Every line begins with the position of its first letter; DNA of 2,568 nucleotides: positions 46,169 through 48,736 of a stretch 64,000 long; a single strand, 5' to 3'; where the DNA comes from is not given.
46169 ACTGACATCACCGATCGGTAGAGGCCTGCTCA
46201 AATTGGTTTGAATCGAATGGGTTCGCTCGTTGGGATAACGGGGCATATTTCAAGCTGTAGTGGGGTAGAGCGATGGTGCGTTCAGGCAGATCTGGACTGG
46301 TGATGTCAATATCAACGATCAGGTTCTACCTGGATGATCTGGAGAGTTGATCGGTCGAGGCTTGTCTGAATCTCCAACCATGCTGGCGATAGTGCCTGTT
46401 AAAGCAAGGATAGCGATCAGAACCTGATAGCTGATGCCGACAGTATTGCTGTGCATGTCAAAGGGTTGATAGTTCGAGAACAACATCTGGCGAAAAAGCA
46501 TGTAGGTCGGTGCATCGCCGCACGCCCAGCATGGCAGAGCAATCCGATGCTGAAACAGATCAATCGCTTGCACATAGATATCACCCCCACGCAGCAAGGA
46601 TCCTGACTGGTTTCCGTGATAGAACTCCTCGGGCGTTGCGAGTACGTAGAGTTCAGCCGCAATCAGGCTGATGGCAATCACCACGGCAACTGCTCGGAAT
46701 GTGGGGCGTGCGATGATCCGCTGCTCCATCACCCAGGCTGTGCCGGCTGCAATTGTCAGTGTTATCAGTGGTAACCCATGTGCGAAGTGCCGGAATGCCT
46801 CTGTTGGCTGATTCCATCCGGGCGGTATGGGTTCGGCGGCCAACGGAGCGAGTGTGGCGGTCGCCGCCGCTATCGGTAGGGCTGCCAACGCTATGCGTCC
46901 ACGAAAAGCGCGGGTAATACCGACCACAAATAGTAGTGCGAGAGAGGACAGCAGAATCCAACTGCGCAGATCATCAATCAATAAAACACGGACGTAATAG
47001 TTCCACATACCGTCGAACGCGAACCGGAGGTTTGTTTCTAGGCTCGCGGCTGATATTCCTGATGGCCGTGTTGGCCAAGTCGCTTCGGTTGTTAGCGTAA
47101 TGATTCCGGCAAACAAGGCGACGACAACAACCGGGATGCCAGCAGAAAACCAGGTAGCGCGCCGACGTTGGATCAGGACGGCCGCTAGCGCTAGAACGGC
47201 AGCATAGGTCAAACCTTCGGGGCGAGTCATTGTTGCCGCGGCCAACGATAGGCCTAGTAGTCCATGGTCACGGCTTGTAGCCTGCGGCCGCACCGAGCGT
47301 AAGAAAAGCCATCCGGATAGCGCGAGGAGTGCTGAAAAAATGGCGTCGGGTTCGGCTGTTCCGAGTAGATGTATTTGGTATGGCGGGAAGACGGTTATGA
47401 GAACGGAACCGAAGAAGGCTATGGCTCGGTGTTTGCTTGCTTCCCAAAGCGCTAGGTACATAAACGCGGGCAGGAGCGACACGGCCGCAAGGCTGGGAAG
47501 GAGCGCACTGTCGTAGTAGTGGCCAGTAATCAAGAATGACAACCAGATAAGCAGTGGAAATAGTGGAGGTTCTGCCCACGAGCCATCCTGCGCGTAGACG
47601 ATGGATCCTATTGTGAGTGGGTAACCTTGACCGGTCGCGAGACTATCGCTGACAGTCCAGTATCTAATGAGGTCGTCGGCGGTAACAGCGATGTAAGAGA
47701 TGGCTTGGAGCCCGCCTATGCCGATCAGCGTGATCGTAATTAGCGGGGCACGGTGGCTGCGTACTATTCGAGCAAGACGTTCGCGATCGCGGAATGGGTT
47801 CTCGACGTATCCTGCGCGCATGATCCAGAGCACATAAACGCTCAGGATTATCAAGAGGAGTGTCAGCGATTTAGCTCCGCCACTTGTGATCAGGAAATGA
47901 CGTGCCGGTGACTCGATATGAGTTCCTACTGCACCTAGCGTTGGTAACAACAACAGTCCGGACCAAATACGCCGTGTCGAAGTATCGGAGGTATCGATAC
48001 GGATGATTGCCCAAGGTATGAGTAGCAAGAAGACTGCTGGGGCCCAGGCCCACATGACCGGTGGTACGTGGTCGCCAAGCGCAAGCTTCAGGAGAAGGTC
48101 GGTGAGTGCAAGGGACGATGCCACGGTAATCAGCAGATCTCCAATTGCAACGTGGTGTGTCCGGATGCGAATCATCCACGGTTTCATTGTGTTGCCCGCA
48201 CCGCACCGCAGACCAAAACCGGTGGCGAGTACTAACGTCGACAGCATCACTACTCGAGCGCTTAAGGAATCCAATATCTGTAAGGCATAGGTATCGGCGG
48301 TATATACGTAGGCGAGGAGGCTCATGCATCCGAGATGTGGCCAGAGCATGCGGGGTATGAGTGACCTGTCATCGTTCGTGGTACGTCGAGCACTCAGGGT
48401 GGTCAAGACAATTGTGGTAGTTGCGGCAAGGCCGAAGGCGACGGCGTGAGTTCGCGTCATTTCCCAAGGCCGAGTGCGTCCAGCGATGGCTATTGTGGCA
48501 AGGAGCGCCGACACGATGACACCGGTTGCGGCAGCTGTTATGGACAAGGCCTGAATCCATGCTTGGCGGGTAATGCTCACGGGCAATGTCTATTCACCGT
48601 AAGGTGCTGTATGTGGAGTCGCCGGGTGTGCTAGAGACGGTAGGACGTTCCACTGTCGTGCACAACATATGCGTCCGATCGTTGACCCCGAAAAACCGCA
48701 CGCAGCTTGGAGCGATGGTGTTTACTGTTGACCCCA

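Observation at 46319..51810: Two tandem giant polytopic membrane proteins beside MMPL and M23 peptidase: candidate GT-C envelope glycosyltransferases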

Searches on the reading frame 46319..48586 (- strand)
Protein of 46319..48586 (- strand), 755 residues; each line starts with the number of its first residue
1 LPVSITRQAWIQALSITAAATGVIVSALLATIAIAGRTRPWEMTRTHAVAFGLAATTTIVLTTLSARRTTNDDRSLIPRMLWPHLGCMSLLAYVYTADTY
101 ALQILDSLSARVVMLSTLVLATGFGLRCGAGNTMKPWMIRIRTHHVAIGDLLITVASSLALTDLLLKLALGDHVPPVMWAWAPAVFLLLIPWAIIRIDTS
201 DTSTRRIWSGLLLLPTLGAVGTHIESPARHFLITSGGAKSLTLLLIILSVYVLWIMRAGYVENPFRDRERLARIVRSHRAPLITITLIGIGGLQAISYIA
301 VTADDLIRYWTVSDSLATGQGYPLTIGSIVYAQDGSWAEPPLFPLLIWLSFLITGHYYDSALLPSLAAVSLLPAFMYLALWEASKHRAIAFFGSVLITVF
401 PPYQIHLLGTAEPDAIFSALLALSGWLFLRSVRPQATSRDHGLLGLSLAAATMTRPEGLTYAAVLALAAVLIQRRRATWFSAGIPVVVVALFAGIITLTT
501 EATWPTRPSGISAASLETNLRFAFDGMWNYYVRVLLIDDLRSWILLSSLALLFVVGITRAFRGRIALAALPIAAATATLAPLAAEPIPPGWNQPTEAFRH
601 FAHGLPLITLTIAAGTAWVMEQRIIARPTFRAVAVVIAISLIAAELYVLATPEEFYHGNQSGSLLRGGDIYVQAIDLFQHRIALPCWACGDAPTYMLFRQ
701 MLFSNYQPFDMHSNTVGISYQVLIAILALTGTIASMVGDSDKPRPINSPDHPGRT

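Call 7: search_protein_families(library=pfam, proteins=[window:46319-48586:-], max_evalue=0.1)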
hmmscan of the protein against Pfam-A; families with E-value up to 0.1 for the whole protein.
window:46319-48586:- (755 aa): 0 families

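Call 8: search_protein_families(library=ncbifam, proteins=[window:46319-48586:-], max_evalue=0.1)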
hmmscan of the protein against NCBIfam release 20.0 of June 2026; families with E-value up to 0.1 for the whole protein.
window:46319-48586:- (755 aa): 1 family
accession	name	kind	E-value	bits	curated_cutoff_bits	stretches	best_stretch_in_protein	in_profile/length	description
NF047440.1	LA3751_2_3_fam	subfamily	0.033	13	200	1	340-512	82-256/460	LA_3751/LA_3752 family putative glycosyltransferase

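Call 10: find_homologous_proteins(query=window:46319-48586:-)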
Query window:46319-48586:- (755 aa): 6 proteins with E <= 0.001 among 8000 candidates.
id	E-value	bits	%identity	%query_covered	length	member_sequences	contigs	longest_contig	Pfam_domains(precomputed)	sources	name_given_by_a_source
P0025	0.0e+0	1644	100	100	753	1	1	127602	-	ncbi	-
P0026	0.0e+0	1641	100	100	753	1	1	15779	-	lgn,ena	-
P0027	0.0e+0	1638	100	100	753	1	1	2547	-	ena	-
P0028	0.0e+0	1542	94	100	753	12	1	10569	-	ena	-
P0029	0.0e+0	1367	84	99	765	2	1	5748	PF13231.13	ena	-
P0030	0.0e+0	1358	84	99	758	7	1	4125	-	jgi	-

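Call 16: search_solved_structures(query=A2, max_evalue=10)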
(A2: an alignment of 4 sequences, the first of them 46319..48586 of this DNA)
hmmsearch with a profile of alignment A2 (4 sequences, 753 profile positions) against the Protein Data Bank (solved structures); distinct sequences matched with E-value up to 10: 0.

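Call 22: search_protein_families(library=pfam, proteins=[P0029, P0030, P0028], max_evalue=10)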
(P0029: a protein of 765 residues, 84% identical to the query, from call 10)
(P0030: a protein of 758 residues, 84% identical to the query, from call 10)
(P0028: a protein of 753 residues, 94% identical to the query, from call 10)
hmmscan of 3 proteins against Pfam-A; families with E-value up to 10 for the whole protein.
P0029 (765 aa): 2 families
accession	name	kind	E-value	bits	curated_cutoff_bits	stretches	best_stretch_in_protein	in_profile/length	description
PF13231.12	PMT_2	-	7.5e-11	42.9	26.1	1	351-509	2-154/160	Dolichyl-phosphate-mannose-protein mannosyltransferase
PF17314.7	DUF5360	-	2.2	8.7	25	1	291-326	72-107/127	Family of unknown function (DUF5360)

P0030 (758 aa): 1 family
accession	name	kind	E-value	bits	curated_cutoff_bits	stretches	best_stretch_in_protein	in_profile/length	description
PF13231.12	PMT_2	-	3e-08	34.5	26.1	1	337-495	2-154/160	Dolichyl-phosphate-mannose-protein mannosyltransferase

P0028 (753 aa): 0 families

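Call 42: find_encoding_contigs(protein=P0025, flank=10000, max_places=2)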
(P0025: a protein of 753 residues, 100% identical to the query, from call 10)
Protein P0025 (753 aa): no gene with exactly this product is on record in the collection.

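Call 55: predict_structure(alignment_id=A3)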
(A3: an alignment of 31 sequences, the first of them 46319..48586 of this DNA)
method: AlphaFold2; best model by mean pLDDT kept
length: 755 residues; sequences in the alignment: 31
mean_pLDDT: 75.4   pTM: 0.80
mean pLDDT of the five models: 75.4, 73.9, 72.0, 71.6, 71.4
residues with pLDDT >= 90: 164; 70-90: 356; 50-70: 186; < 50: 49
segments of 3 or more residues with pLDDT < 50: 197-199, 258-261, 327-334, 652-667, 741-755
pLDDT, mean of each block of 10 residues (from residue 1): 66 75 75 65 65 78 68 65 77 73 75 82 76 62 71 80 76 57 61 52 58 72 63 57 67 54 58 76 90 82 79 87 61 60 94 92 93 96 91 90 81 91 97 92 97 90 95 91 95 88 66 83 75 63 80 92 90 89 64 70 90 90 68 78 71 41 47 81 81 77 84 62 81 73 40 34
secondary structure, 60 per line:
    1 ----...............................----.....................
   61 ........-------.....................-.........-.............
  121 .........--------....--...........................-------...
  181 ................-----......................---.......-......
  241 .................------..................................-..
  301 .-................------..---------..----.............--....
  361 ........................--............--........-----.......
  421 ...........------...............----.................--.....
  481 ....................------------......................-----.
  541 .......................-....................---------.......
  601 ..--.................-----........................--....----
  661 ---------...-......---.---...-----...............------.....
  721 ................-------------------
elements in order (helices of 4 or more, strands of 3 or more residues): H5-35 H40-68 H76-96 H98-106 H108-129 E138-141 E144-147 H148-170 H178-196 H202-223 H227-233 H235-257 H264-297 E299-301 H303-318 H342-354 H358-384 H387-398 H401-408 H414-431 H438-452 H457-473 H476-500 H513-534 H540-563 H565-584 H594-602 H605-621 H627-650 H653-656 E670-672 H674-679 H695-709 H716-736

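Call 81: list_cluster_members(proteins=[P0025, P0001, P0012, P0006, P0031, P0040, P0047, P0038])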
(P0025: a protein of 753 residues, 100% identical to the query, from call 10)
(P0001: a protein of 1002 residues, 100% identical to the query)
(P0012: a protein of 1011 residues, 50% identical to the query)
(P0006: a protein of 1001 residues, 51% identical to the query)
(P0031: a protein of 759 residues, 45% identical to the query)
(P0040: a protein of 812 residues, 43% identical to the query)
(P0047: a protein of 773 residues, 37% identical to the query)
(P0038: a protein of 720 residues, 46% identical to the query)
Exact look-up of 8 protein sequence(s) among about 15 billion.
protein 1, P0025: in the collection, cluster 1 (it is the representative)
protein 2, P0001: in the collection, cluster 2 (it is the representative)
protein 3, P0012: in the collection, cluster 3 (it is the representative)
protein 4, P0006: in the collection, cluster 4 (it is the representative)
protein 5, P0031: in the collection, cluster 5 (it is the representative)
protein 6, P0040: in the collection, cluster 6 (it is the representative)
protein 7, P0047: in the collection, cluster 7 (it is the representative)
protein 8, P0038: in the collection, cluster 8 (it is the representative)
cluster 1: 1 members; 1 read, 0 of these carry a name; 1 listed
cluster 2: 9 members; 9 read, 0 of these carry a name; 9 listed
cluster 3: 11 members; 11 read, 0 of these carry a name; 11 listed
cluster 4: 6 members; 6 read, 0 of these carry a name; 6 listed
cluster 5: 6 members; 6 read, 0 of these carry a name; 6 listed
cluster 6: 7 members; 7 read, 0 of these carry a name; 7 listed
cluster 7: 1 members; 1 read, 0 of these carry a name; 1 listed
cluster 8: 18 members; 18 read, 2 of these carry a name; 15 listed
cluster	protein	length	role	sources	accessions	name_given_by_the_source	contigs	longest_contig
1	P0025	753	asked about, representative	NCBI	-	-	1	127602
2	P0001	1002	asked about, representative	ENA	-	-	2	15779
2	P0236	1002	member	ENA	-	-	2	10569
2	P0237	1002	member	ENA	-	-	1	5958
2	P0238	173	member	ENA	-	-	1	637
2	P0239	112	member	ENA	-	-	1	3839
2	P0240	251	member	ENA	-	-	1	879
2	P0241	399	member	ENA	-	-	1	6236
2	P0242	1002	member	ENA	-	-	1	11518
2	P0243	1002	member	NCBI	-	-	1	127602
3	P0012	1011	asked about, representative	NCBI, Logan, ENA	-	-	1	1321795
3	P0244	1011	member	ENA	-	-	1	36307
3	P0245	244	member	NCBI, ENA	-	-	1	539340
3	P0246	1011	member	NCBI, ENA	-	-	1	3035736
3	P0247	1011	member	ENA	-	-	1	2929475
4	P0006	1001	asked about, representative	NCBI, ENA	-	-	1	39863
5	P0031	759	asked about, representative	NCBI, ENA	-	-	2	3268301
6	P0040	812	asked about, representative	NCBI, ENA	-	-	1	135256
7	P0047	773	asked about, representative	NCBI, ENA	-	-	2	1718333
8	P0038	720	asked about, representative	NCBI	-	-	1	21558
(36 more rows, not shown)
